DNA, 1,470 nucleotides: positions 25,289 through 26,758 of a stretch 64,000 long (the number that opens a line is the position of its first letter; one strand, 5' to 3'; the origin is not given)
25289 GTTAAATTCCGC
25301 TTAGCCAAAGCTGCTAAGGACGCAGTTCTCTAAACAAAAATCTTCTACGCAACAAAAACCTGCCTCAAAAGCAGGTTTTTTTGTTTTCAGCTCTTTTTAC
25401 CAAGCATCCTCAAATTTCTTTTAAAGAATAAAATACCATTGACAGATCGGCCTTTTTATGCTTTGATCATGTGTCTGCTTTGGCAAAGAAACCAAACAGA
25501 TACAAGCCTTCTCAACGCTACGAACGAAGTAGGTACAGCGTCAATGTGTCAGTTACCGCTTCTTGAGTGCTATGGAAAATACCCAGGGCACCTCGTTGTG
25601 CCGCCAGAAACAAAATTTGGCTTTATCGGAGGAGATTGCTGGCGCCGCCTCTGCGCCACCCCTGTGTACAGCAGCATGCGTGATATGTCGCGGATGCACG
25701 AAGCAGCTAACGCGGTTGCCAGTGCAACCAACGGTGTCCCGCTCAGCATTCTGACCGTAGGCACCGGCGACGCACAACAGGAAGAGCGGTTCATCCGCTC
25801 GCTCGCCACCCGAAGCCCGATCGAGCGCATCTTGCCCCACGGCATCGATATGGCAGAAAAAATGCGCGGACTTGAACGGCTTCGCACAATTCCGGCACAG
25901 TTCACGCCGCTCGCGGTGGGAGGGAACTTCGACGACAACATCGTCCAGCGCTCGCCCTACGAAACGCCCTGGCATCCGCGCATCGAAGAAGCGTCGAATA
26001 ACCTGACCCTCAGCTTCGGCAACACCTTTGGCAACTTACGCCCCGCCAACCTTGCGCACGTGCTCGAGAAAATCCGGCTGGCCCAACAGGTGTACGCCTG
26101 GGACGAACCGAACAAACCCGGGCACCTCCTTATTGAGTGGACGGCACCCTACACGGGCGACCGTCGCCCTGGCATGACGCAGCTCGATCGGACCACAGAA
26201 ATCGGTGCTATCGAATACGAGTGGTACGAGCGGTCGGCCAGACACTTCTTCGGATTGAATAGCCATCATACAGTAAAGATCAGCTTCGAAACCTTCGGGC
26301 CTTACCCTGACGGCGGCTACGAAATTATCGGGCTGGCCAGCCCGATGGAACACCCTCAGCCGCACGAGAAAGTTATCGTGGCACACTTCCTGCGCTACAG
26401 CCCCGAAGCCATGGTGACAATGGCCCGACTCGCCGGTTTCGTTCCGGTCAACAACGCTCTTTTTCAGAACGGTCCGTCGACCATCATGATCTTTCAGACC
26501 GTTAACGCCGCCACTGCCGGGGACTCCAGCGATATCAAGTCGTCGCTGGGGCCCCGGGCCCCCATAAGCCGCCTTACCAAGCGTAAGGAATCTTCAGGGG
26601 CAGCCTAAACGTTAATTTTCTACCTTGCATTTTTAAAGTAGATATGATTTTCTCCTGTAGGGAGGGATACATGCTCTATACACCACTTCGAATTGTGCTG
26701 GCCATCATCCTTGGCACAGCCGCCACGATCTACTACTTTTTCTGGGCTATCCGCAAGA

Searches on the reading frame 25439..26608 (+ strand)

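Call 19: search_protein_families(library=ncbifam, proteins=[window:25439-26608:+], max_evalue=0.1)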
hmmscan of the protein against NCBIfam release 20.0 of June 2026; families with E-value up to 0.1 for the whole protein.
window:25439-26608:+ (389 aa): 1 family
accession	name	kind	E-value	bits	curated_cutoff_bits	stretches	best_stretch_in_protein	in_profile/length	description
TIGR03438.1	egtD_ergothio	equivalog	0.014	14.6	290.9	1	65-214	28-165/301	L-histidine N(alpha)-methyltransferase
